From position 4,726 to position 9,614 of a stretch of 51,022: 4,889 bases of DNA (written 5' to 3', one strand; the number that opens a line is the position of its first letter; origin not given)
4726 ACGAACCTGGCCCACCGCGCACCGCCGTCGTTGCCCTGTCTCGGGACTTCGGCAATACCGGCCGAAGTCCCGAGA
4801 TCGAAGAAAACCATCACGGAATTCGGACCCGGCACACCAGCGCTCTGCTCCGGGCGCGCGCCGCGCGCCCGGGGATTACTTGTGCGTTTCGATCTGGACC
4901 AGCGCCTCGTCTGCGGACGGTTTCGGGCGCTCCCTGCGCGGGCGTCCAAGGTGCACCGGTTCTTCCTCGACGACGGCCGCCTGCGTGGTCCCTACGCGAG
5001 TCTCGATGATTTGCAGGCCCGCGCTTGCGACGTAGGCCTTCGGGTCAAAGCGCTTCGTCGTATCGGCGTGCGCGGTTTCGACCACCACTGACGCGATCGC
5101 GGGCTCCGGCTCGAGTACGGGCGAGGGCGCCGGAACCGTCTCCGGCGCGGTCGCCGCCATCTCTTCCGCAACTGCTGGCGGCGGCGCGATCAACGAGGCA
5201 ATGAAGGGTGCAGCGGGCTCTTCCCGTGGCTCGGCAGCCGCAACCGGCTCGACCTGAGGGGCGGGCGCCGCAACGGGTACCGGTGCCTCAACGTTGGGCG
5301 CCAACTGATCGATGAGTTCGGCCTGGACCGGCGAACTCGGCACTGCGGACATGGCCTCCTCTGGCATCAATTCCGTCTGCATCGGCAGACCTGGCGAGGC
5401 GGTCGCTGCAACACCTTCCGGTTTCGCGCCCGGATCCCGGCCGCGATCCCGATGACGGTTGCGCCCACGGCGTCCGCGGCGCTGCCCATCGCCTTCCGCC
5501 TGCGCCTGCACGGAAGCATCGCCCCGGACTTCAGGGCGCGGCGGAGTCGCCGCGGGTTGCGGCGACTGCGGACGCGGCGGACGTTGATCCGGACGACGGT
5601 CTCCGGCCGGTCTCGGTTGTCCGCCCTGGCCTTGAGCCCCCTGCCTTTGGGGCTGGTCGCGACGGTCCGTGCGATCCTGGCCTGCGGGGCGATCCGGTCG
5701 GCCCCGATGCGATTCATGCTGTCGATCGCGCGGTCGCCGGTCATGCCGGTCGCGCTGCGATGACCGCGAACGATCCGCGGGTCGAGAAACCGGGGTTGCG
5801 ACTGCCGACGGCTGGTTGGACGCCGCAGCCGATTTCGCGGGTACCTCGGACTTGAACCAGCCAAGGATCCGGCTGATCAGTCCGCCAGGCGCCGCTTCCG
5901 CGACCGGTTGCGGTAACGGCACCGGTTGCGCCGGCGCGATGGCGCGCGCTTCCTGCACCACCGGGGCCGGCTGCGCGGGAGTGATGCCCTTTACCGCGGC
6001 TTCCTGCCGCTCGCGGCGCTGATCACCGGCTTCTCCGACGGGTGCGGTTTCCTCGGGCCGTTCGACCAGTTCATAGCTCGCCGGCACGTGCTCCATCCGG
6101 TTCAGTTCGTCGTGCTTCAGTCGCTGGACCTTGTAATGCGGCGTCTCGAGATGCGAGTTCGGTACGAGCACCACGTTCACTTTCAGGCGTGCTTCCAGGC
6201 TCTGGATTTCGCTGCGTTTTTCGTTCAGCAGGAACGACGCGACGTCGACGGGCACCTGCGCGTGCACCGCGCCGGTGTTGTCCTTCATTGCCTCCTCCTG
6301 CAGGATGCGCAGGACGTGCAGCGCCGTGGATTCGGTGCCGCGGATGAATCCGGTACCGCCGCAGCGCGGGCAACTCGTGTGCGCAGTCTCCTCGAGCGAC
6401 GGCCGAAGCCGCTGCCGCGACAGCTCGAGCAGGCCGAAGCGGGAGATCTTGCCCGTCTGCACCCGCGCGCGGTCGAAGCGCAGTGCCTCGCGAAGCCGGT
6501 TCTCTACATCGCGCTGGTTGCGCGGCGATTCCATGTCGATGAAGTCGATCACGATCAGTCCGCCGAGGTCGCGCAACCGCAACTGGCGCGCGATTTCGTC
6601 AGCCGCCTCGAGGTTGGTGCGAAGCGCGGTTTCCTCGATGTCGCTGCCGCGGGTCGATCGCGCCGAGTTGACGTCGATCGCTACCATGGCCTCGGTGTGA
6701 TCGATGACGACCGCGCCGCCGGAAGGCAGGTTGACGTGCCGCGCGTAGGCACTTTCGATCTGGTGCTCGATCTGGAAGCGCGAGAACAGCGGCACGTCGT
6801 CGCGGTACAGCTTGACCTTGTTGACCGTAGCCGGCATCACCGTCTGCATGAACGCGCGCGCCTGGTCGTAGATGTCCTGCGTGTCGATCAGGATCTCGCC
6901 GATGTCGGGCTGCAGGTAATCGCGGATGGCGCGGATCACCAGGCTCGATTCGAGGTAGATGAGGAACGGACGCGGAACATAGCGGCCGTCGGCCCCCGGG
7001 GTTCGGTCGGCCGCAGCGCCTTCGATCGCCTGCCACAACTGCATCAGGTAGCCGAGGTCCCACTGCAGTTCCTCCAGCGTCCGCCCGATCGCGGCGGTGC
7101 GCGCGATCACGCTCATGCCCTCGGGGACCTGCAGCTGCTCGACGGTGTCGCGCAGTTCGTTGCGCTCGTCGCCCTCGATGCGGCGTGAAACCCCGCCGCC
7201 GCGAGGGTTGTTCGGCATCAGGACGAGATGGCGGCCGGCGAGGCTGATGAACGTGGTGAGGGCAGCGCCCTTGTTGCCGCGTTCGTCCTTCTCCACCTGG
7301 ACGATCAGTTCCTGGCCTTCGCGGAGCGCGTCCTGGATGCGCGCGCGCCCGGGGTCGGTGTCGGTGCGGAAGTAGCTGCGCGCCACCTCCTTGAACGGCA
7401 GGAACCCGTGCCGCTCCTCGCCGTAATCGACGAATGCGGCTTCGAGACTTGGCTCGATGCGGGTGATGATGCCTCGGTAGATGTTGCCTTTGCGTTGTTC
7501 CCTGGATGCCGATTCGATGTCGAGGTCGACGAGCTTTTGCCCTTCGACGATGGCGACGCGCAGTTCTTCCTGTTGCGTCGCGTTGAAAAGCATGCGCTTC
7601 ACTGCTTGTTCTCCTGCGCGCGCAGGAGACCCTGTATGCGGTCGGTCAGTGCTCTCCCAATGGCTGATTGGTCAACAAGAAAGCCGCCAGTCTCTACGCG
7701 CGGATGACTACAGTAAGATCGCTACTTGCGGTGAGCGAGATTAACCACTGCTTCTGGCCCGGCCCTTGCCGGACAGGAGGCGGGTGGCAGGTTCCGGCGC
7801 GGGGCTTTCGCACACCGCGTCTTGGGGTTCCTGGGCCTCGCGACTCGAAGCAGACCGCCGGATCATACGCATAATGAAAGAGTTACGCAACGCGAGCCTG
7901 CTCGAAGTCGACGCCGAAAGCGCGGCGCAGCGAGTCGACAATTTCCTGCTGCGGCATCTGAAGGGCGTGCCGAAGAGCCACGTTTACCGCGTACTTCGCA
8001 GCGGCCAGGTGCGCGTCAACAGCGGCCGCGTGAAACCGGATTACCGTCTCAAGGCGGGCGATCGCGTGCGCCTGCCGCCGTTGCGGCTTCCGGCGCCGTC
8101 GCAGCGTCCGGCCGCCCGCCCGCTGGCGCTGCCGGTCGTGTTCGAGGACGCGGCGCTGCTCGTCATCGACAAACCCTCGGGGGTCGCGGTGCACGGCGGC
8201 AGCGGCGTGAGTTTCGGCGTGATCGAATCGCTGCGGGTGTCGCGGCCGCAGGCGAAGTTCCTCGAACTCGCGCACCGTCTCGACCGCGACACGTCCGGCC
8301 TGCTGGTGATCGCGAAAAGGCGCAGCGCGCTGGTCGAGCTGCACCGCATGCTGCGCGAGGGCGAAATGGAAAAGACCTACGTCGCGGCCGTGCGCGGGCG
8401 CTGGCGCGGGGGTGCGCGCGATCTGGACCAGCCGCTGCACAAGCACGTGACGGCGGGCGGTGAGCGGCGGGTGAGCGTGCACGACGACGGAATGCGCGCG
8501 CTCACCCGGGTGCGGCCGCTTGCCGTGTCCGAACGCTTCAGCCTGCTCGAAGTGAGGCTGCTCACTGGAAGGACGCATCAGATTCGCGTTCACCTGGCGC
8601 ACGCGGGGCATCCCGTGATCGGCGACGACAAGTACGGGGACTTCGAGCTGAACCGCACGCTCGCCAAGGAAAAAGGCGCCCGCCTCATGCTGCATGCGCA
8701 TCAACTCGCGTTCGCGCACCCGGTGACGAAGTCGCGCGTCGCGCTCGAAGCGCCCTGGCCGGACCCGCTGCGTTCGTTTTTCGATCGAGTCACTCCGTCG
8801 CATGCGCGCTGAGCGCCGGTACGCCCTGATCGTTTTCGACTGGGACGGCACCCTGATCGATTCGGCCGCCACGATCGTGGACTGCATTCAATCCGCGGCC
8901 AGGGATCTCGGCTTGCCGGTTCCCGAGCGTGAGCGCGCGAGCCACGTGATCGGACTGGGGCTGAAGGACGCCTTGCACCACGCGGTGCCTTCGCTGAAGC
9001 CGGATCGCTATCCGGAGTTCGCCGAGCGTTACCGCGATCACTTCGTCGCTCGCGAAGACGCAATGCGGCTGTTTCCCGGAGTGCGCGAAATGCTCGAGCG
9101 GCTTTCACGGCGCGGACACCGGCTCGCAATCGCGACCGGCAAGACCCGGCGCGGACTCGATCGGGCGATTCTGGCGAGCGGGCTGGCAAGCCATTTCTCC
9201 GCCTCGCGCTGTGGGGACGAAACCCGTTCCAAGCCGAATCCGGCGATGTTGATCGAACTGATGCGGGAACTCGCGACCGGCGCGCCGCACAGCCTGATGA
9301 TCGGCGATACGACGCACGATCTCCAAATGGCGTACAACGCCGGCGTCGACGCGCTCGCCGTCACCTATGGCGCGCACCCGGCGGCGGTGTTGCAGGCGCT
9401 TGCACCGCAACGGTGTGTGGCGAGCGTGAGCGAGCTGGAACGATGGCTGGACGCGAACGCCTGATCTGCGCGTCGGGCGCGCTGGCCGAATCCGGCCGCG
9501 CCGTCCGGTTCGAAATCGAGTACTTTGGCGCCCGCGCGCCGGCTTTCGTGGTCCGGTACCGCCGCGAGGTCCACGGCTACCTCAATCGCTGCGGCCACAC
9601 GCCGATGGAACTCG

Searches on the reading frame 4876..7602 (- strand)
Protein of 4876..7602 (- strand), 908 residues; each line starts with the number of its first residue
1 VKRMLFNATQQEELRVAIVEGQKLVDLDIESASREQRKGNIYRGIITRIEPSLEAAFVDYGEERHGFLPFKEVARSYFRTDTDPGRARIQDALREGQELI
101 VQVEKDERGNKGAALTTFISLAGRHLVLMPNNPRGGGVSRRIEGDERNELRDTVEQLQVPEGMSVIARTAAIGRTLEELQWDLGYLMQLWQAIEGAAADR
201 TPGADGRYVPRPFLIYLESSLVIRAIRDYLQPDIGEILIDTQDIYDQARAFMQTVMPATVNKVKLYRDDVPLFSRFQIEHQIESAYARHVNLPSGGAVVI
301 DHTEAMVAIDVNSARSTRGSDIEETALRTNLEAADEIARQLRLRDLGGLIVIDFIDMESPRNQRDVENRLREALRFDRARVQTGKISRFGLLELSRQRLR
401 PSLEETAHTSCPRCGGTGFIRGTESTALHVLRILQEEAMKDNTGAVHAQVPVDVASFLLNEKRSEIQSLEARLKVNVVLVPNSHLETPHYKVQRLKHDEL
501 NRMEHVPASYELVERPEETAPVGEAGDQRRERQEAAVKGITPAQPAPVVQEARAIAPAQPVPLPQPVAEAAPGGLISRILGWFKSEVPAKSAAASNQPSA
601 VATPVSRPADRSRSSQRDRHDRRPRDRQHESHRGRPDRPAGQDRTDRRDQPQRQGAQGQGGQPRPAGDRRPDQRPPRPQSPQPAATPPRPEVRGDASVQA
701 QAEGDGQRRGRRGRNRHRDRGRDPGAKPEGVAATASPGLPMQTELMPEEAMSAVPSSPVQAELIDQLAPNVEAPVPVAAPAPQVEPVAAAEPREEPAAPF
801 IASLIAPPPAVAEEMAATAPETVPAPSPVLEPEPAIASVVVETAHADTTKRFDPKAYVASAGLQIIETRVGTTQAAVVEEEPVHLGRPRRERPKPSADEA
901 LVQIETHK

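Call 30: search_protein_families(library=ncbifam, proteins=[window:4876-7602:-], max_evalue=0.00001)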
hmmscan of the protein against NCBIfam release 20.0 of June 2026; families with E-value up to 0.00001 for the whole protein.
window:4876-7602:- (908 aa): 5 families
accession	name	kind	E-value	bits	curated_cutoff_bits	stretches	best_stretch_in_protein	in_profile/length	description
NF008074.0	PRK10811.1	equivalog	3.9e-254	846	908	1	1-722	1-688/1068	ribonuclease E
TIGR00757.1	RNaseEG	subfamily_domain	3.8e-159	530.1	325.95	1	13-432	1-415/415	Rne/Rng family ribonuclease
NF008689.0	PRK11712.1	equivalog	6.6e-95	318.4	594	1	4-473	5-467/489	ribonuclease G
NF052588.1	RnaseEMycob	equivalog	5.3e-85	286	1400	1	15-420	340-746/945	ribonuclease E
NF052586.1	RnaseECyano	equivalog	2e-74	251.1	900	1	32-507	28-491/619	ribonuclease E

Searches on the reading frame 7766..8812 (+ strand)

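Call 30: search_protein_families(library=ncbifam, proteins=[window:7766-8812:+], max_evalue=0.00001)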
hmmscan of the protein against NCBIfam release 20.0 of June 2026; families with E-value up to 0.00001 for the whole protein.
window:7766-8812:+ (348 aa): 7 families
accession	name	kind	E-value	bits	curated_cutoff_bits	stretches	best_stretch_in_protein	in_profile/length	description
NF008249.0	PRK11025.1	equivalog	2.7e-100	335.4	378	1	42-339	7-310/317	23S rRNA pseudouridine(955/2504/2580) synthase RluC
TIGR00005.1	rluA_subfam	subfamily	2.4e-78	263.4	192.7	1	51-339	2-294/298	RluA family pseudouridine synthase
NF008385.0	PRK11180.1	equivalog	1.9e-41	142.5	351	1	47-338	10-308/325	23S rRNA pseudouridine(1911/1915/1917) synthase RluD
NF008321.0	PRK11112.1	equivalog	1.9e-37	129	328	1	122-339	2-231/257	tRNA pseudouridine(65) synthase TruC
NF007543.0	PRK10158.1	equivalog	5.2e-26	91.7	286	1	122-330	14-216/219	bifunctional tRNA pseudouridine(32) synthase/23S rRNA pseudouridine(746) synthase RluA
TIGR01621.1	RluA-like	hypoth_equivalog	1.2e-19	70.4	222.3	1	122-317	2-184/217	TIGR01621 family pseudouridine synthase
TIGR00093.1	TIGR00093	subfamily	6.7e-06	25.9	109.3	0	164-285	29-136/161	pseudouridine synthase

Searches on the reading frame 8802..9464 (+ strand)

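Call 30: search_protein_families(library=ncbifam, proteins=[window:8802-9464:+], max_evalue=0.00001)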
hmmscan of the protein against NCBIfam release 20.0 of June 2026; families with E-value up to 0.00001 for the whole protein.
window:8802-9464:+ (220 aa): 30 families (the best 25 are shown)
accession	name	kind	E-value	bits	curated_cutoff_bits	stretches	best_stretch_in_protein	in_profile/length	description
NF009695.0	PRK13222.1-2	equivalog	1.4e-30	106.5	225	1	6-217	5-223/226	phosphoglycolate phosphatase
NF009804.0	PRK13288.1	equivalog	1.1e-26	93.6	218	1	10-213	6-207/215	pyrophosphatase PpaX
TIGR01449.2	PGP_bact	equivalog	2.3e-26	92.6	180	1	10-213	1-210/213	phosphoglycolate phosphatase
NF009697.0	PRK13222.1-4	equivalog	1.7e-24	86.4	327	1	9-211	9-217/232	phosphoglycolate phosphatase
TIGR03351.1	PhnX-like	hypoth_equivalog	7.5e-19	68.6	218.9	1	8-214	2-217/220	phosphonatase-like hydrolase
TIGR01454.1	AHBA_synth_RP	hypoth_equivalog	1.7e-18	67.1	246.65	1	10-215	1-202/205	AHBA synthesis associated protein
NF009698.0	PRK13223.1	equivalog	3.4e-18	65.8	466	1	8-203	14-216/272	phosphoglycolate phosphatase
NF009694.0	PRK13222.1-1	equivalog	2.4e-17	63.1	415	1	76-205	100-228/252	phosphoglycolate phosphatase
NF009696.0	PRK13222.1-3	equivalog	7e-17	61.8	359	1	9-201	5-201/223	N-acetylmuramic acid 6-phosphate phosphatase MupP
NF009699.0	PRK13225.1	equivalog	1.3e-16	60.9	368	1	9-212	64-263/273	phosphoglycolate phosphatase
TIGR01422.2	phosphonatase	equivalog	1.3e-14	54.1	220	1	85-192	94-204/251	phosphonoacetaldehyde hydrolase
TIGR01549.1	HAD-SF-IA-v1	subfamily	3.4e-14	53.5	23.3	1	90-181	63-149/149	HAD-IA family hydrolase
TIGR01662.1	HAD-SF-IIIA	subfamily_domain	9.5e-14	51.7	44.6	1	81-187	17-138/141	HAD-IIIA family hydrolase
TIGR02253.1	CTE7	subfamily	8.3e-13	48.6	169.75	1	10-196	5-203/221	TIGR02253 family HAD-type hydrolase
NF009700.0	PRK13226.1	equivalog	1e-12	48.3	342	1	9-190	14-197/229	phosphoglycolate phosphatase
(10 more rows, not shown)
